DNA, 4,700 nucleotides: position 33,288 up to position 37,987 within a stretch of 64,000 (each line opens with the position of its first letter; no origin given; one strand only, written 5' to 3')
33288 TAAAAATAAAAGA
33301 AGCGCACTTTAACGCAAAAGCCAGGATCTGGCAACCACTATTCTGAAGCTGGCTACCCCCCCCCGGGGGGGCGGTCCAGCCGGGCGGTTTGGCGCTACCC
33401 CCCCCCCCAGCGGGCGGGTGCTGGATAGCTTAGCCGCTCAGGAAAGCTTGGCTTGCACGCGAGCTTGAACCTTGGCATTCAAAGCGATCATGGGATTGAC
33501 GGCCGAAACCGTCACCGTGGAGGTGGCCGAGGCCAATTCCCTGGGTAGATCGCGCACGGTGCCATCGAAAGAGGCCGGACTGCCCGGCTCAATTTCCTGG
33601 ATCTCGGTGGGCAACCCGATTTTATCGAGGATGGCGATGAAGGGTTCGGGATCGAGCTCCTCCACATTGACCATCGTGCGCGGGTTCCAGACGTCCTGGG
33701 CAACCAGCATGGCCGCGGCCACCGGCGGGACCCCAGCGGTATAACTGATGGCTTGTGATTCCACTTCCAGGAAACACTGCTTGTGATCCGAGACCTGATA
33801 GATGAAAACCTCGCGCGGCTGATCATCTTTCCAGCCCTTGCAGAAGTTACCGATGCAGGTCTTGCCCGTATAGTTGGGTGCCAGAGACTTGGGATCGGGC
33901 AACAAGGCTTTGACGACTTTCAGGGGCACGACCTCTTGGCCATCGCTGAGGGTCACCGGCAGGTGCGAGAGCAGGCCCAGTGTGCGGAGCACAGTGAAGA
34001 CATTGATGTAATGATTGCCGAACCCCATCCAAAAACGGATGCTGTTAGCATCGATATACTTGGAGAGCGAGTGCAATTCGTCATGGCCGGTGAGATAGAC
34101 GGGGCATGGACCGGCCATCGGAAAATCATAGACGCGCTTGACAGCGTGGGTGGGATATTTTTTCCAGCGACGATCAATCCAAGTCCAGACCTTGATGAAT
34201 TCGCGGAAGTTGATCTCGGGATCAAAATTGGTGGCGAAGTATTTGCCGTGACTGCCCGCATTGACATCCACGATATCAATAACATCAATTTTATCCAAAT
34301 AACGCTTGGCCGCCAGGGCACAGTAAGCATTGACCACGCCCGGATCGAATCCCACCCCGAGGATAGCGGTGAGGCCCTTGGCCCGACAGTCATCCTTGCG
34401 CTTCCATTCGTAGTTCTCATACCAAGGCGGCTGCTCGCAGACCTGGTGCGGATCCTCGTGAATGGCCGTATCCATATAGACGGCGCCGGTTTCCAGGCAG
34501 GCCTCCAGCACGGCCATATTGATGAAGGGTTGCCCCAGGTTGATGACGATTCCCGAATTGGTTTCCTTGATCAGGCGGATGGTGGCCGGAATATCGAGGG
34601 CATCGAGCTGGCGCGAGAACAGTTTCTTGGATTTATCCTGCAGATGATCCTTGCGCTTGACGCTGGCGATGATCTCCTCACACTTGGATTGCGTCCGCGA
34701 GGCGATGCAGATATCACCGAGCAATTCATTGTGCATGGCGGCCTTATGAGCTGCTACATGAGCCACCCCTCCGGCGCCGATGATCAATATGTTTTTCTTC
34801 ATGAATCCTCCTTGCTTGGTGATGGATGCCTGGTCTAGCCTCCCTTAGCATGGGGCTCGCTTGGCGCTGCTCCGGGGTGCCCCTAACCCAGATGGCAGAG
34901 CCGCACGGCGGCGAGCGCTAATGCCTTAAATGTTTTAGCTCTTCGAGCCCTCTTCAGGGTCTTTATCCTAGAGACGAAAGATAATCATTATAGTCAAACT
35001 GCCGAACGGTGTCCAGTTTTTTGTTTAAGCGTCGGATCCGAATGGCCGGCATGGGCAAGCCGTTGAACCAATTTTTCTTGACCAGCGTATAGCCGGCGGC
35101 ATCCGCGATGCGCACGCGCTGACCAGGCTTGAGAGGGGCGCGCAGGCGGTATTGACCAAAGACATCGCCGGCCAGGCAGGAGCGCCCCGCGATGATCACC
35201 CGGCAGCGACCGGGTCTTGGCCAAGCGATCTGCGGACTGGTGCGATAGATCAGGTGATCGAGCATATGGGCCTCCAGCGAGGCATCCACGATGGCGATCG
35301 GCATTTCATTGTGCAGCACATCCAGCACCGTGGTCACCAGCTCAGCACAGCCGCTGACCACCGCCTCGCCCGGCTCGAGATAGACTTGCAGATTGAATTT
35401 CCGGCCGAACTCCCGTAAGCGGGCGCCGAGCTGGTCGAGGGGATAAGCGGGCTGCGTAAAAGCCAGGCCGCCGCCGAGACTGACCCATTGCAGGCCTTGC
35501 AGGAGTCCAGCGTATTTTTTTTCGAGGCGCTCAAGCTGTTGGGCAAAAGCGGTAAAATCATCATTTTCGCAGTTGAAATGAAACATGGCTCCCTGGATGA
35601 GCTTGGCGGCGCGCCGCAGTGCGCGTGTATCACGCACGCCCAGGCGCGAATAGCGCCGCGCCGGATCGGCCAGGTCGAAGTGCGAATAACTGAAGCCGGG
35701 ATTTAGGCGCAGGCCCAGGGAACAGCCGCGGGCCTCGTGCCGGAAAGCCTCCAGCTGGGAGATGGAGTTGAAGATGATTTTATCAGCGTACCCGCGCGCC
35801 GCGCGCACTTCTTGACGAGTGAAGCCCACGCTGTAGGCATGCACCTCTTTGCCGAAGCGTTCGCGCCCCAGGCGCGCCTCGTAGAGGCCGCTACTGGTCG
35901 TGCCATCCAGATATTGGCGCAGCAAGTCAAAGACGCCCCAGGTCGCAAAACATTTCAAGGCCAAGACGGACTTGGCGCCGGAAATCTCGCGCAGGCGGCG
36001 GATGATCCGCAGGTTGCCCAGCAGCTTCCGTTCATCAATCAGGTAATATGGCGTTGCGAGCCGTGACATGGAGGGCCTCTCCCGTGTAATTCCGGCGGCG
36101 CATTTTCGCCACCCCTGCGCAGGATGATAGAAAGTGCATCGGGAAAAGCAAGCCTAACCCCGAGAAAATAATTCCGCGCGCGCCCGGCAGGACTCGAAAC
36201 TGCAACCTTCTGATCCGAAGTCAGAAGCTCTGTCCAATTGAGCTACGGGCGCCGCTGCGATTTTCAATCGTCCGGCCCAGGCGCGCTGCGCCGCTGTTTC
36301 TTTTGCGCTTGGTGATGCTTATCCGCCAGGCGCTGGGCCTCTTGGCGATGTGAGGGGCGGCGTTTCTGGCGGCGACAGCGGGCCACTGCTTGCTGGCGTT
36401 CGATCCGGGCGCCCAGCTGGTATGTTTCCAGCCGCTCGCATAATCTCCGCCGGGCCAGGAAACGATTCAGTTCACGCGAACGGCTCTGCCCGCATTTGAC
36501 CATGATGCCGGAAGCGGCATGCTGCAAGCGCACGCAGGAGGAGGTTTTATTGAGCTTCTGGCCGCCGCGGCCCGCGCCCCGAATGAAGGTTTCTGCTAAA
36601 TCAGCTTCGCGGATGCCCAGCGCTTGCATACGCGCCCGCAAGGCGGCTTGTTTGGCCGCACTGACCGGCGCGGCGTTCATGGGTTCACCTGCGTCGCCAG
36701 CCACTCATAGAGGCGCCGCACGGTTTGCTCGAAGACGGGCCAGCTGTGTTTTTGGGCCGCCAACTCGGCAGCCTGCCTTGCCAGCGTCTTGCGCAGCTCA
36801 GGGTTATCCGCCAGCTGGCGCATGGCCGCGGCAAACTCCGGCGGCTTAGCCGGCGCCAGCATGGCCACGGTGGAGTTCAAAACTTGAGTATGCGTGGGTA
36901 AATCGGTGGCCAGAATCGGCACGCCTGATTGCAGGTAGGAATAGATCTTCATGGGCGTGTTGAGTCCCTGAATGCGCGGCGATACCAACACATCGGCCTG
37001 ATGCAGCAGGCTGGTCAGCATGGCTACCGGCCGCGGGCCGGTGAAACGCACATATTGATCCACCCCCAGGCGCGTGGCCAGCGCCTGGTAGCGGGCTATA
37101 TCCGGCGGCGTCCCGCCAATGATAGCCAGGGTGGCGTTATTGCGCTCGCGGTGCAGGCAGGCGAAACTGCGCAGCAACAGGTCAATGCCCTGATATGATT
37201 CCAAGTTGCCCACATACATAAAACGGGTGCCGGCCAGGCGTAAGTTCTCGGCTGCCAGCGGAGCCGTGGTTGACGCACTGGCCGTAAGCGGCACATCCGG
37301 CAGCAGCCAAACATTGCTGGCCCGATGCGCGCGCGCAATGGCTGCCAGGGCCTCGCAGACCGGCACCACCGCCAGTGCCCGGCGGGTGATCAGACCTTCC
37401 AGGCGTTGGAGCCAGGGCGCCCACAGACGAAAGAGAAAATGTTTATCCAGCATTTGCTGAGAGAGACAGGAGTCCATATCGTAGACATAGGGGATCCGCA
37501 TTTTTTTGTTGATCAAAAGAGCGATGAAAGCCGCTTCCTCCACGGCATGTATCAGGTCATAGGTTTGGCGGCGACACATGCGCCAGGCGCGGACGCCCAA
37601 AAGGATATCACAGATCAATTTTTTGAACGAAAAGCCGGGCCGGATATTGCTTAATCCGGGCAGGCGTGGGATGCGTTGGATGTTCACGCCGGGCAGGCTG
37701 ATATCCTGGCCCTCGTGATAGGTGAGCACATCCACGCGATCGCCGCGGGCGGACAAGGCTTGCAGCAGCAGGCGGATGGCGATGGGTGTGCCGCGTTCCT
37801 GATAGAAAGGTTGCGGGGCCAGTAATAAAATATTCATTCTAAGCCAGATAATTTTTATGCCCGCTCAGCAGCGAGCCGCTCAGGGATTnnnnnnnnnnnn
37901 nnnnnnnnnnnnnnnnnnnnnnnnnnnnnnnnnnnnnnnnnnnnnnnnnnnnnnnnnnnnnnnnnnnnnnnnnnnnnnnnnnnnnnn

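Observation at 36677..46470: Glycan-modification locus with two different radical SAM enzymes, a 1148-aa GT-C fusion and a CE4 deacetylase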

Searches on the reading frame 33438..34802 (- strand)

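Call 7: search_protein_families(library=pfam, proteins=[window:33438-34802:-], max_evalue=0.001)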
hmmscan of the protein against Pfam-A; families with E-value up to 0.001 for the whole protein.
window:33438-34802:- (454 aa): 3 families
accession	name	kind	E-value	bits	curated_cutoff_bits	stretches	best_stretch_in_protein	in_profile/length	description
PF03435.24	Sacchrp_dh_NADP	-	3.5e-28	99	25.1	1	5-147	1-129/129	Saccharopine dehydrogenase NADP binding domain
PF16653.10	Sacchrp_dh_C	-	1.8e-27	97.5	31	1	151-396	1-264/265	Saccharopine dehydrogenase C-terminal domain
PF01488.26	Shikimate_DH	-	0.00056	20.4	24.3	1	2-56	12-64/138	Shikimate / quinate 5-dehydrogenase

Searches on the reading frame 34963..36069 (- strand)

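Call 7: search_protein_families(library=pfam, proteins=[window:34963-36069:-], max_evalue=0.001)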
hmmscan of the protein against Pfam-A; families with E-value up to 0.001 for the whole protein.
window:34963-36069:- (368 aa): 3 families
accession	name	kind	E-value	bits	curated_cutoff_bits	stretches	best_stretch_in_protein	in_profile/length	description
PF00278.28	Orn_DAP_Arg_deC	-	1.1e-06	29.3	23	1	239-324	5-94/95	Pyridoxal-dependent decarboxylase, C-terminal sheet domain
PF02784.22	Orn_Arg_deC_N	-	1e-05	25.5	23.4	1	34-238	20-246/247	Pyridoxal-dependent decarboxylase, pyridoxal binding domain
PF01168.26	Ala_racemase_N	-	0.00059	20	24.1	1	12-203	2-198/220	Alanine racemase, N-terminal domain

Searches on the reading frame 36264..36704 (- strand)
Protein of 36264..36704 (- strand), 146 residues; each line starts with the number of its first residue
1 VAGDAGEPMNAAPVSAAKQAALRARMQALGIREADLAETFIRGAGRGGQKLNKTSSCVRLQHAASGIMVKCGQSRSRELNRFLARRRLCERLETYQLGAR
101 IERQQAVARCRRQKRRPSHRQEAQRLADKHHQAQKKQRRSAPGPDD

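Call 7: search_protein_families(library=pfam, proteins=[window:36264-36704:-], max_evalue=0.001)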
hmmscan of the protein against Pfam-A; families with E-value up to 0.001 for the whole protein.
window:36264-36704:- (146 aa): 1 family
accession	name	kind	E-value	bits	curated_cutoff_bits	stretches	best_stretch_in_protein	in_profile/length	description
PF00472.26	RF-1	-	3e-21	75.9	35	1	29-139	5-116/116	RF-1 domain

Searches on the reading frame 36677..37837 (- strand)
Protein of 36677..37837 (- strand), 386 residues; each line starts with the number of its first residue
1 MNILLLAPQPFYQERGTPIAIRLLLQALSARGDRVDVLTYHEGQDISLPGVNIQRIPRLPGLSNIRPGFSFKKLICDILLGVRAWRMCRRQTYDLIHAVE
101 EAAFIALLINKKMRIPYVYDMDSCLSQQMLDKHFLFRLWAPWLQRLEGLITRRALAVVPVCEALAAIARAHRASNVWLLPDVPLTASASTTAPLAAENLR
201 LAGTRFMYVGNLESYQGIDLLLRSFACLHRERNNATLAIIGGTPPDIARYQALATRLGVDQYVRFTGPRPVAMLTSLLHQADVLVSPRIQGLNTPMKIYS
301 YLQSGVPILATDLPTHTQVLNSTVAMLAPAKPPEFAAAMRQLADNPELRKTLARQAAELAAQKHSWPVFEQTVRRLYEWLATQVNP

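Call 3: search_protein_families(library=pfam, proteins=[window:36677-37837:-], max_evalue=0.01)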
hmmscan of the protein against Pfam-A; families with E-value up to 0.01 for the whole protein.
window:36677-37837:- (386 aa): 5 families
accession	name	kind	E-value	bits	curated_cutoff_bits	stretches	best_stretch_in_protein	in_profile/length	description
PF13692.12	Glyco_trans_1_4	-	1.4e-21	77.7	27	1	205-345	3-142/142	Glycosyl transferases group 1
PF00534.26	Glycos_transf_1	-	6.8e-19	68.5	26.4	1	205-357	17-170/172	Glycosyl transferases group 1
PF13579.12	Glyco_trans_4_4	-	2.4e-13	51.2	29.7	1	19-173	5-147/158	Glycosyl transferase 4-like domain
PF13439.12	Glyco_transf_4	-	6.9e-12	46.2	28.5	1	20-171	7-151/170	Glycosyltransferase Family 4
PF13524.12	Glyco_trans_1_2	-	4.1e-06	27.2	25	1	233-366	13-135/144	Glycosyl transferase-like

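Call 4: search_protein_families(library=ncbifam, proteins=[window:36677-37837:-], max_evalue=0.01)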
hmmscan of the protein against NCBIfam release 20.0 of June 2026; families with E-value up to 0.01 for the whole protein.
window:36677-37837:- (386 aa): 15 families
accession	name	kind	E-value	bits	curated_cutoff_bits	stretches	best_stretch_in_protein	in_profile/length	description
TIGR04063.1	stp3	hypoth_equivalog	4.1e-22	78.6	442.05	1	87-380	87-395/397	TIGR04063 family PEP-CTERM/XrtA system glycosyltransferase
TIGR03449.1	mycothiol_MshA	equivalog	5.7e-16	58.4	462.5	1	205-379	222-402/406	D-inositol-3-phosphate glycosyltransferase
TIGR03088.1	stp2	hypoth_equivalog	9.4e-14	51.2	409.05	1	204-378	195-371/374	TIGR03088 family PEP-CTERM/XrtA system glycosyltransferase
TIGR04047.1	MSMEG_0565_glyc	hypoth_equivalog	1.1e-12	47.7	259.85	1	199-367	188-361/373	MSMEG_0565 family glycosyltransferase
NF041876.1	EPS_EpsE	equivalog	7e-11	42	400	1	78-362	99-378/389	exopolysaccharide biosynthesis GT4 family glycosyltransferase EpsE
NF007640.0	PRK10307.1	subfamily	1.7e-09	37.1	276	1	206-365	232-392/411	WcaI family glycosyltransferase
NF038229.1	Glyco4_Geo_Pelo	equivalog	3.5e-09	36.1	400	1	205-379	163-335/338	GPMC system family 4 glycosyltransferase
NF038295.1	EPS_HpsP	equivalog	8.4e-08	31.6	550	1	84-378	84-385/388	hormogonium polysaccharide biosynthesis glycosyltransferase HpsP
TIGR03087.1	stp1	hypoth_equivalog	2.5e-05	23.6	316.65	1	222-368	247-385/397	TIGR03087 family PEP-CTERM/XrtA system glycosyltransferase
NF047676.1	TeichurnBiosyTuaH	equivalog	0.00076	18.5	550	1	230-372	237-380/384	teichuronic acid biosynthesis protein TuaH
NF041879.1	EPS_EpsH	equivalog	0.0023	16.7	800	1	204-381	238-417/431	exopolysaccharide biosynthesis glycosyltransferase EpsH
NF012028.0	PRK15484.1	subfamily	0.0034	16.5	618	1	204-373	194-371/380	lipopolysaccharide N-acetylglucosaminyltransferase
TIGR03999.1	thiol_BshA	equivalog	0.0037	16.2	273.7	1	207-366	203-359/375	N-acetyl-alpha-D-glucosaminyl L-malate synthase BshA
TIGR04157.1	glyco_rSAM_CFB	subfamily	0.0056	15.7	400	1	206-312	230-331/406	TIGR04157 family glycosyltransferase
NF046085.1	XrtY_assoc_Gly1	equivalog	0.0084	15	400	1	203-378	209-382/387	XrtY-associated glycosyltransferase XYAG1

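Call 65: search_solved_structures(query=window:36677-37837:-, max_evalue=0.0001)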
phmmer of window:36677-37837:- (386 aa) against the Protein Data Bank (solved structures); distinct sequences matched with E-value up to 0.0001: 5.
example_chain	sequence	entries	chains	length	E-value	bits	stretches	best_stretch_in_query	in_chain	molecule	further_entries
3c4q_A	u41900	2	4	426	3.6e-10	42.6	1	207-377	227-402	Predicted glycosyltransferases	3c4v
3c48_A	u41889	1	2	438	3.9e-10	42.4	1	207-377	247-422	Predicted glycosyltransferases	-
4n9w_A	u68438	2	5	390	1.4e-06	30.7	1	191-380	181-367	GDP-mannose-dependent alpha-(1-2)-phosphatidylinositol mannosyltransferase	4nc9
2gej_A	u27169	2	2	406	1.6e-06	30.6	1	191-380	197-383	PHOSPHATIDYLINOSITOL MANNOSYLTRANSFERASE (PimA)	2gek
7qsg_A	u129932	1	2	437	3.6e-05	26.1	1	82-378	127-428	D-inositol 3-phosphate glycosyltransferase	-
